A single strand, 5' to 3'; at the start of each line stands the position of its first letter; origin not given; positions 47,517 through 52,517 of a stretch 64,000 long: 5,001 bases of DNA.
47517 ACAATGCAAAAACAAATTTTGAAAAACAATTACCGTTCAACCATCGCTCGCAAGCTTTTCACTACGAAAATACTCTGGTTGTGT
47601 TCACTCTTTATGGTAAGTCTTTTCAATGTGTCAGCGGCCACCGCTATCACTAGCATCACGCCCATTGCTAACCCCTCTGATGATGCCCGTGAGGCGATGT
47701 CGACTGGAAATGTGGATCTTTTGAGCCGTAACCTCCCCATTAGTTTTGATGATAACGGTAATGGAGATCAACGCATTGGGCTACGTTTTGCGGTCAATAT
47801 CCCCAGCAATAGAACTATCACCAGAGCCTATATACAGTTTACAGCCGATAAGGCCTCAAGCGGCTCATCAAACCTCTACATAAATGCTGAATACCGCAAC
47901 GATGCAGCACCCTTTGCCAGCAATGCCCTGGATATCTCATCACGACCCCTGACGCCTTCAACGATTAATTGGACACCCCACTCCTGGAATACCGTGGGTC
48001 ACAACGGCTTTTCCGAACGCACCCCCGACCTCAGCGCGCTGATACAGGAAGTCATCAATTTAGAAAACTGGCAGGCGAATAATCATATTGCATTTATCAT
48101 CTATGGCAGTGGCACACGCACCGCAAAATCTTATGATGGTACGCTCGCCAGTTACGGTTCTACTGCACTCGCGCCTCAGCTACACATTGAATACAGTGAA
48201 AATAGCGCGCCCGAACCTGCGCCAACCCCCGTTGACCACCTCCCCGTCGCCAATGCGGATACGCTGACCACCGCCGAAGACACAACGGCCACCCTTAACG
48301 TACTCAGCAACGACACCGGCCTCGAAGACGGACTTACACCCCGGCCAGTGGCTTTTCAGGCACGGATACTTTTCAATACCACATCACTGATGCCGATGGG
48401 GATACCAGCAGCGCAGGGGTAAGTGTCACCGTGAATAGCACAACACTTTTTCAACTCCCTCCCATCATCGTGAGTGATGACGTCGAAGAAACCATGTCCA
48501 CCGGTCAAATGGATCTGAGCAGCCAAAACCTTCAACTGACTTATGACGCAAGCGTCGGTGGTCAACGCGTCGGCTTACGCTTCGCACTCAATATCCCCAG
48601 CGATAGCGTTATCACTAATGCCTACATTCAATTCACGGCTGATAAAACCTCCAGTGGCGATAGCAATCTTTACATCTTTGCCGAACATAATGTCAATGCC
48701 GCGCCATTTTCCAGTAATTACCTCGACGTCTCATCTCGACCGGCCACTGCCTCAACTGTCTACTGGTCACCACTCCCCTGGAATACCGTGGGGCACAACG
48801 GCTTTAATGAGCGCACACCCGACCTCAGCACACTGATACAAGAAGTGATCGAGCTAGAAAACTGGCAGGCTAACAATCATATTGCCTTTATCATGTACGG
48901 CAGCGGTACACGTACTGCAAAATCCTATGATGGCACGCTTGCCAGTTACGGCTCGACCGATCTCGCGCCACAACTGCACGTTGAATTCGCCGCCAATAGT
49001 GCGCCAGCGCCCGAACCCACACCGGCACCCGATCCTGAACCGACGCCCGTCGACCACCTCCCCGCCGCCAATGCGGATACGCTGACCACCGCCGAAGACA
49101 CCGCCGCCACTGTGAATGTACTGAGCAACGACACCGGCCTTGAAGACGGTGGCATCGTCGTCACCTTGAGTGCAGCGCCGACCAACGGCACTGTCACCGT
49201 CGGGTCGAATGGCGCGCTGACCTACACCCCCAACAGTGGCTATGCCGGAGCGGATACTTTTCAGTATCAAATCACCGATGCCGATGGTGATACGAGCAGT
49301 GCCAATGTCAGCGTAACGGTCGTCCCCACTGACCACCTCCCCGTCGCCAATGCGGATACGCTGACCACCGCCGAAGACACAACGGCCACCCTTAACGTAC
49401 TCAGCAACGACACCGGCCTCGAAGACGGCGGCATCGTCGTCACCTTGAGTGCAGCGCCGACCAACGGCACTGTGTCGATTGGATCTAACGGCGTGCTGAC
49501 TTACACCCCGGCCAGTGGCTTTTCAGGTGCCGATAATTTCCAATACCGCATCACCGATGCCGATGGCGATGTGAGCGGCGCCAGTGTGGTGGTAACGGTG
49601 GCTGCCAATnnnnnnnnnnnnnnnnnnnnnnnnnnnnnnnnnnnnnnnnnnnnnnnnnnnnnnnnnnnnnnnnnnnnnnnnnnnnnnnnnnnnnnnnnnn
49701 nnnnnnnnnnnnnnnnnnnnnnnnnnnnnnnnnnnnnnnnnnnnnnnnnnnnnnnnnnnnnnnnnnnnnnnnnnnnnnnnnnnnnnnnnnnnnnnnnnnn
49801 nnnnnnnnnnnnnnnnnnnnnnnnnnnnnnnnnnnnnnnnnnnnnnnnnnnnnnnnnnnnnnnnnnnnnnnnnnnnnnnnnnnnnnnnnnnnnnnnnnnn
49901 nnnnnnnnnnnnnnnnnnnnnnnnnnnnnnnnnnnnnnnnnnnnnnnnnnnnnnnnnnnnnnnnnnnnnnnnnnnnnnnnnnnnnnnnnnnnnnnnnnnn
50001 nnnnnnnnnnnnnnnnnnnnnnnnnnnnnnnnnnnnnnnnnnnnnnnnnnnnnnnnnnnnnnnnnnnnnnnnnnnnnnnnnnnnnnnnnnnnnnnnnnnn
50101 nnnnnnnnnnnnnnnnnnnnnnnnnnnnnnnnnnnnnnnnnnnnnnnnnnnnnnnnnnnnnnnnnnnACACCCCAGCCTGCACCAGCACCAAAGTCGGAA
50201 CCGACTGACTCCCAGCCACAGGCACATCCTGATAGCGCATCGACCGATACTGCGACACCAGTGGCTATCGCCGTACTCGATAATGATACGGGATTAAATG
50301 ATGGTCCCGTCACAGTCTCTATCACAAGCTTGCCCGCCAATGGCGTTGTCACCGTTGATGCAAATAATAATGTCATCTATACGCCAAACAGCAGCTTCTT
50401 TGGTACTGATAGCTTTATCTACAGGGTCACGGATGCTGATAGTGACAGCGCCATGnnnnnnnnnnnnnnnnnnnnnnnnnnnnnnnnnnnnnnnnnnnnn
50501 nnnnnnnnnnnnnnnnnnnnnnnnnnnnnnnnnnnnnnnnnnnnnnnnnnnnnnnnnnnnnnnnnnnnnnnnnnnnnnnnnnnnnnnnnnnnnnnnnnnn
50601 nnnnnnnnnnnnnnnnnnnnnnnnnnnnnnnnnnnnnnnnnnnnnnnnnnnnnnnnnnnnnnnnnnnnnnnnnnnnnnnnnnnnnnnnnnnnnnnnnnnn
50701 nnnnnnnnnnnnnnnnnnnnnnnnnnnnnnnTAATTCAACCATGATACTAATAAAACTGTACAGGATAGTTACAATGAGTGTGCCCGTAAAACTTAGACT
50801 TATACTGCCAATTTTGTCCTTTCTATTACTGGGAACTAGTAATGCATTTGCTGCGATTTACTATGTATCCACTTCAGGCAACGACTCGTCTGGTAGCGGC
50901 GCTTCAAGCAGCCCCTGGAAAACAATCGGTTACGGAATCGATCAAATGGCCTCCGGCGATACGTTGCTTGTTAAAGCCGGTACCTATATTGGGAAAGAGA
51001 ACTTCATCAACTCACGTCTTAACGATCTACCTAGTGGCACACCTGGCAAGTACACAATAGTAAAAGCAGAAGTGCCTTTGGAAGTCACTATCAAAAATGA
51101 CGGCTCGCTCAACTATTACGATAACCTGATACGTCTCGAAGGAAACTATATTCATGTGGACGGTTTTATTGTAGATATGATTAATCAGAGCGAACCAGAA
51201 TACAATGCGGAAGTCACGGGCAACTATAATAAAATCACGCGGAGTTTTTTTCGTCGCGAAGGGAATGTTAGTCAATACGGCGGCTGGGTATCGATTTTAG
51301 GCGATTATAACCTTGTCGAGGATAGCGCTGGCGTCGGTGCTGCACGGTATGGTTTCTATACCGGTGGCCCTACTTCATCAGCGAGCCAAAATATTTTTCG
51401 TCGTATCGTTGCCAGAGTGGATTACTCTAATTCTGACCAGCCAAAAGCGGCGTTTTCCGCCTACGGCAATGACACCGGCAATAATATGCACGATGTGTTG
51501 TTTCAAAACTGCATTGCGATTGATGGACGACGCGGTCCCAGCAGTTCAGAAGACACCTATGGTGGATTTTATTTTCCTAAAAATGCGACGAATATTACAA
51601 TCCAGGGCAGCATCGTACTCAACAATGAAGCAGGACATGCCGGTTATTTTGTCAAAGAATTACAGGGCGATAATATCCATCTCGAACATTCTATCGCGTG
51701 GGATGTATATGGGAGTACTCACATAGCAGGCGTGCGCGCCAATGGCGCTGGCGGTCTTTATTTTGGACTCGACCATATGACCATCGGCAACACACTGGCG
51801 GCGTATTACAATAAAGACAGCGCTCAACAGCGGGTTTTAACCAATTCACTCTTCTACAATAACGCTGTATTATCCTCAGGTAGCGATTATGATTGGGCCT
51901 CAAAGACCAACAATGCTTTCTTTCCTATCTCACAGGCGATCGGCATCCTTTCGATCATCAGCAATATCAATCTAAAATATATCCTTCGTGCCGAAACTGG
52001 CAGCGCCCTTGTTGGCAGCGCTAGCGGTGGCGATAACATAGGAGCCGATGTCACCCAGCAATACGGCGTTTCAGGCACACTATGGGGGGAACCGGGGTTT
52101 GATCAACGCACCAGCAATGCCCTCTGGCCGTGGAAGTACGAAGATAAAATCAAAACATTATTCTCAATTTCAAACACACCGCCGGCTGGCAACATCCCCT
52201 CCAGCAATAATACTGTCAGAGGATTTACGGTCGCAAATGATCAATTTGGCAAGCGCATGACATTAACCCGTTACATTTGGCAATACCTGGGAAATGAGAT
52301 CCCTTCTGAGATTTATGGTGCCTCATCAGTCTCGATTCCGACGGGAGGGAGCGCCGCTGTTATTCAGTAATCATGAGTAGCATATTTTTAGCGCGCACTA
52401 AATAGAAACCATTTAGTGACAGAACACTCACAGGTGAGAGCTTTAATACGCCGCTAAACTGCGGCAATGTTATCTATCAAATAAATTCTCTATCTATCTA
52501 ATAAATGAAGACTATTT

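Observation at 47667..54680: Five copies of an undescribed ~180-aa module with a rigid conserved skeleton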

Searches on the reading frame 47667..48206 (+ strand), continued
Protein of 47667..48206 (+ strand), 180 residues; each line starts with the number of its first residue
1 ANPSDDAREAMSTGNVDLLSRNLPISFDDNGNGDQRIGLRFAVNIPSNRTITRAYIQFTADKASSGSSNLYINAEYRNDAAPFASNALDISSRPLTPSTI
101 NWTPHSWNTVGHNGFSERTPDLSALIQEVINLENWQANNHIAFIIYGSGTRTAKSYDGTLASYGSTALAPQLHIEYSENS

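Call 78: fold_search(model_id=the predicted structure, library=pdb)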
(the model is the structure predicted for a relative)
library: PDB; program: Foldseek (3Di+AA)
matches with E <= 10: 348; with E <= 0.001: 30
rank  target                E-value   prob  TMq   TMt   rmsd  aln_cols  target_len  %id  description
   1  7v6i_A                2.7e-06  1.00  0.44  0.40   9.8       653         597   10  Crystal structure of lacto-N-biosidase BsaX from Bifidobacterium saguini, lacto-N-biose complex (released 2022-02-09)
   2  7v6m_A                3.0e-06  1.00  0.43  0.40  15.2       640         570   12  Crystal structure of lacto-N-biosidase TnX from Tynzenella nexilis, lacto-N-biose complex (released 2022-02-09)
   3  1ru4                  3.5e-06  1.00  0.36  0.46   9.7       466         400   16  Crystal structure of pectate lyase Pel9A (released 2004-04-13)
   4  5olr_A                2.3e-05  1.00  0.41  0.50   9.8       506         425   13  Rhamnogalacturonan lyase (released 2017-11-29)
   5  7dmk_B                3.1e-05  0.99  0.18  0.14  22.1       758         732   11  PL6 alginate lyase BcAlyPL6 (released 2021-10-06)
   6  5olr_C                3.4e-05  1.00  0.41  0.50   8.1       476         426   12  Rhamnogalacturonan lyase (released 2017-11-29)
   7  8bwk_B                3.8e-05  1.00  0.43  0.33   7.6       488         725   12  Metagenomic derived PL6 alginate lyase (released 2023-12-20)
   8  5olq_C                3.8e-05  1.00  0.35  0.42   9.1       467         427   12  Rhamnogalacturonan lyase (released 2017-11-29)
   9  5olq_A                4.6e-05  1.00  0.42  0.50   8.6       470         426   13  Rhamnogalacturonan lyase (released 2017-11-29)
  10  7o79                  5.5e-05  1.00  0.35  0.43   9.2       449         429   11  Structure of the PL6 family polysaccharide lyase Pedsa3628 from Pseudopedobacter saltans (released 2021-07-28)
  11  7o78_B                6.0e-05  1.00  0.38  0.41   8.1       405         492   13  Structure of the PL6 family chondroitinase B from Pseudopedobacter saltans, Pedsa3807 (released 2021-07-28)
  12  7o84_A                9.9e-05  1.00  0.41  0.50   7.6       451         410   12  Structure of the PL6 family alginate lyase Pedsa0632 from Pseudopedobacter saltans in complex with substrate (released 2021-07-28)
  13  8bwk_C                1.1e-04  1.00  0.41  0.31   7.9       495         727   12  Metagenomic derived PL6 alginate lyase (released 2023-12-20)
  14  1ofm_A                1.2e-04  1.00  0.37  0.40   6.7       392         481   12  CRYSTAL STRUCTURE OF CHONDROITINASE B COMPLEXED TO CHONDROITIN 4-SULFATE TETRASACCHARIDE (released 2004-04-19)
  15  8bwk_A                1.4e-04  1.00  0.41  0.32  10.2       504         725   12  Metagenomic derived PL6 alginate lyase (released 2023-12-20)
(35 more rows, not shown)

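Call 79: find_encoding_contigs(protein=P0274, flank=10000, max_places=3)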
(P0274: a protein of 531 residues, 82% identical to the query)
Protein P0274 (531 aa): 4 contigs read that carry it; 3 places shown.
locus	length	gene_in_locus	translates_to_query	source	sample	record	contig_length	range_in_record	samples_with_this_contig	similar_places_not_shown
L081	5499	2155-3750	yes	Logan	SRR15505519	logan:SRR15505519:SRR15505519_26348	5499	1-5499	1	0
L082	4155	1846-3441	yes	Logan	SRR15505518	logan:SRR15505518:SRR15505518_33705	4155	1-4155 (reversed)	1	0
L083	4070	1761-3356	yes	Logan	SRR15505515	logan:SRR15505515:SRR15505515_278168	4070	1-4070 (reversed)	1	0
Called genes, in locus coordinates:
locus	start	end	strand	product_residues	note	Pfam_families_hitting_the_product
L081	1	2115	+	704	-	?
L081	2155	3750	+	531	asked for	PF22842:Pel9A-like_beta_helix (weak)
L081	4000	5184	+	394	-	PF00108:Thiolase_N, PF02803:Thiolase_C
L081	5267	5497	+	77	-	?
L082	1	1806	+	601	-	?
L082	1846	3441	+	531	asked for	PF22842:Pel9A-like_beta_helix (weak)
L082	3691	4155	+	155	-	?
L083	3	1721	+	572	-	?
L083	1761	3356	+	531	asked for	PF22842:Pel9A-like_beta_helix (weak)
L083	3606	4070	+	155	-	?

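Call 80: find_encoding_contigs(protein=P0276, flank=10000, max_places=2)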
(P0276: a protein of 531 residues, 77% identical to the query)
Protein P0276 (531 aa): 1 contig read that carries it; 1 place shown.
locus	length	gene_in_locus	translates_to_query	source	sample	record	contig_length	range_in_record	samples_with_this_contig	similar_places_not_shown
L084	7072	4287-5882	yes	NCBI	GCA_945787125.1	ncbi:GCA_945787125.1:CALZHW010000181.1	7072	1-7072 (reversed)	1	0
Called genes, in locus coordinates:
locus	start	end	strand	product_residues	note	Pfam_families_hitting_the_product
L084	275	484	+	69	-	-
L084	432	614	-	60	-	-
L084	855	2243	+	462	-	PF13701:DDE_Tnp_1_4, PF01609:DDE_Tnp_1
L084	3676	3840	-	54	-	-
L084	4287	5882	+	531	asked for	PF22842:Pel9A-like_beta_helix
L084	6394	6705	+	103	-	PF13610:DDE_Tnp_IS240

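Call 81: find_encoding_contigs(protein=P0280, flank=10000, max_places=3)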
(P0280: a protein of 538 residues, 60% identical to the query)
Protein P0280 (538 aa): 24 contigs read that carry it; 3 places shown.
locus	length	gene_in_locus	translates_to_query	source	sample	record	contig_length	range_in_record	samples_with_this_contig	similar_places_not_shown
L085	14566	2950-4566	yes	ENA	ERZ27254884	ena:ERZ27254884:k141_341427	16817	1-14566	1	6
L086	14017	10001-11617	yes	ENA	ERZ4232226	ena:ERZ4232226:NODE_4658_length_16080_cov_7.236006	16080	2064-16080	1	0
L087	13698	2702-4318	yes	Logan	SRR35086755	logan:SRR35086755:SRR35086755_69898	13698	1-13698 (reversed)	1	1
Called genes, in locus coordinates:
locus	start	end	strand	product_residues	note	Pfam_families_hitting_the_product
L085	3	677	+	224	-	?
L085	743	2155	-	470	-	PF22842:Pel9A-like_beta_helix, PF05048:NosD (weak), PF13229:Beta_helix, PF05048:NosD (weak)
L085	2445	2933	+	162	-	-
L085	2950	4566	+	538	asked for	PF22842:Pel9A-like_beta_helix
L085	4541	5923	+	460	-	PF07602:DUF1565 (faint), PF22842:Pel9A-like_beta_helix, PF13229:Beta_helix, PF05048:NosD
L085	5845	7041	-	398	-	-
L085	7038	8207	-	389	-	PF13439:Glyco_transf_4, PF13579:Glyco_trans_4_4, PF00534:Glycos_transf_1, PF13692:Glyco_trans_1_4, PF13524:Glyco_trans_1_2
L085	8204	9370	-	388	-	PF13579:Glyco_trans_4_4 (weak), PF02350:Epimerase_2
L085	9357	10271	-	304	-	PF01522:Polysacc_deac_1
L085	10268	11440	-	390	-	PF13439:Glyco_transf_4, PF13579:Glyco_trans_4_4, PF00534:Glycos_transf_1, PF13692:Glyco_trans_1_4, PF13524:Glyco_trans_1_2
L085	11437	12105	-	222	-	PF01522:Polysacc_deac_1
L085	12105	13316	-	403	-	PF13439:Glyco_transf_4, PF13579:Glyco_trans_4_4, PF20706:GT4-conflict (faint), PF13477:Glyco_trans_4_2, PF00534:Glycos_transf_1, PF13692:Glyco_trans_1_4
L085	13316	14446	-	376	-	PF13439:Glyco_transf_4, PF13579:Glyco_trans_4_4, PF20706:GT4-conflict, PF00534:Glycos_transf_1, PF13692:Glyco_trans_1_4, PF13524:Glyco_trans_1_2 (weak)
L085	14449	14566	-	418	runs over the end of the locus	PF04932:Wzy_C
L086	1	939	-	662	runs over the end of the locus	PF06808:DctM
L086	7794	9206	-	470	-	PF22842:Pel9A-like_beta_helix, PF05048:NosD (weak), PF13229:Beta_helix, PF05048:NosD (weak)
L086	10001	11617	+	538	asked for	PF22842:Pel9A-like_beta_helix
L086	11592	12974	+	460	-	PF07602:DUF1565 (faint), PF22842:Pel9A-like_beta_helix, PF13229:Beta_helix, PF05048:NosD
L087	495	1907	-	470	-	PF22842:Pel9A-like_beta_helix, PF05048:NosD (weak), PF13229:Beta_helix, PF05048:NosD (weak)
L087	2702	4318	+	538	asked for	PF22842:Pel9A-like_beta_helix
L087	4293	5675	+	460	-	PF07602:DUF1565 (faint), PF22842:Pel9A-like_beta_helix, PF13229:Beta_helix, PF05048:NosD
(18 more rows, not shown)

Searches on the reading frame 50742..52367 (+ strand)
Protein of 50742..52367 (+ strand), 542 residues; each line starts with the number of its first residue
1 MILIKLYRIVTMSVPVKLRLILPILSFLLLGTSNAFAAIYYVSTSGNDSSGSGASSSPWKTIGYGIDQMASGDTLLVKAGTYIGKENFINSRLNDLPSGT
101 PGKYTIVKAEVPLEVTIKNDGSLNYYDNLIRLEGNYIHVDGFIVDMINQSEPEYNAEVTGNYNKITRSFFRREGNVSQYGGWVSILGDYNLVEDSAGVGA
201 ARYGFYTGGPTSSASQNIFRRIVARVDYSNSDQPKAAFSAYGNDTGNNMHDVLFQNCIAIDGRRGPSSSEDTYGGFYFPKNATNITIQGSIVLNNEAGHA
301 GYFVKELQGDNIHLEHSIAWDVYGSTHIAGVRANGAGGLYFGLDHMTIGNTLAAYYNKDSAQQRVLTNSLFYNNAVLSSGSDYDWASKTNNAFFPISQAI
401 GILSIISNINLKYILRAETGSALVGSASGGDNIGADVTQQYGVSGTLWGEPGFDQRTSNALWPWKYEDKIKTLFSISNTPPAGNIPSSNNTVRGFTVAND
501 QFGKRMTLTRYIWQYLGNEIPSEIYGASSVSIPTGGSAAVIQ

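Call 5: search_protein_families(library=pfam, proteins=[window:50742-52367:+], max_evalue=1)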
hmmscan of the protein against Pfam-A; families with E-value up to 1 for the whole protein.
window:50742-52367:+ (542 aa): 1 family
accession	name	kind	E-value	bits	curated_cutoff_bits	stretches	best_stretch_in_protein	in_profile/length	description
PF07602.17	DUF1565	-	0.12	12.1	20.3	1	45-82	2-38/257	Protein of unknown function (DUF1565)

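Call 6: search_protein_families(library=ncbifam, proteins=[window:50742-52367:+], max_evalue=1)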
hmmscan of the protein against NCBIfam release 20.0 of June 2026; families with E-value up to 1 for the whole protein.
window:50742-52367:+ (542 aa): 2 families
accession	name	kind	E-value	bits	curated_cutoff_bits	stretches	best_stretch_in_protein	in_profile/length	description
NF041899.1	pec_ly_PelN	equivalog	3e-09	36.2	740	1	24-83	11-70/437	pectate lyase PelN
NF047854.1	LIC10774_subfam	equivalog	2.8e-05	23.2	380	1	38-83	59-104/358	LIC10774/LIC10365 family surface protein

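Call 20: list_cluster_members(proteins=[P0001, window:50742-52367:+, window:55546-57135:+, window:52769-55501:+, window:48431-50731:+])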
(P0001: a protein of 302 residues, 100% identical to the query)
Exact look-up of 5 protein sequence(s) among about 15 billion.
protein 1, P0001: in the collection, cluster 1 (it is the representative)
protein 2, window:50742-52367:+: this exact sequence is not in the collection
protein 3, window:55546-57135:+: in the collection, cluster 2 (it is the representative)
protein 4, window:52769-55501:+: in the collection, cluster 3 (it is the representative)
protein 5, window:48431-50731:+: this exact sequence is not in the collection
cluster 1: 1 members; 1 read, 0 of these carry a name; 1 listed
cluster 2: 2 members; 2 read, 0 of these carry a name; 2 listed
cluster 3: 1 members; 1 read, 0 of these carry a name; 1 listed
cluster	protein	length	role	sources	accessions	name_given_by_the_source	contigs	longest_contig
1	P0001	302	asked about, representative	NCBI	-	-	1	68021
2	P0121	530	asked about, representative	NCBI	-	-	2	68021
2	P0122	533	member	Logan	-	-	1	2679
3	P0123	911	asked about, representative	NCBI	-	-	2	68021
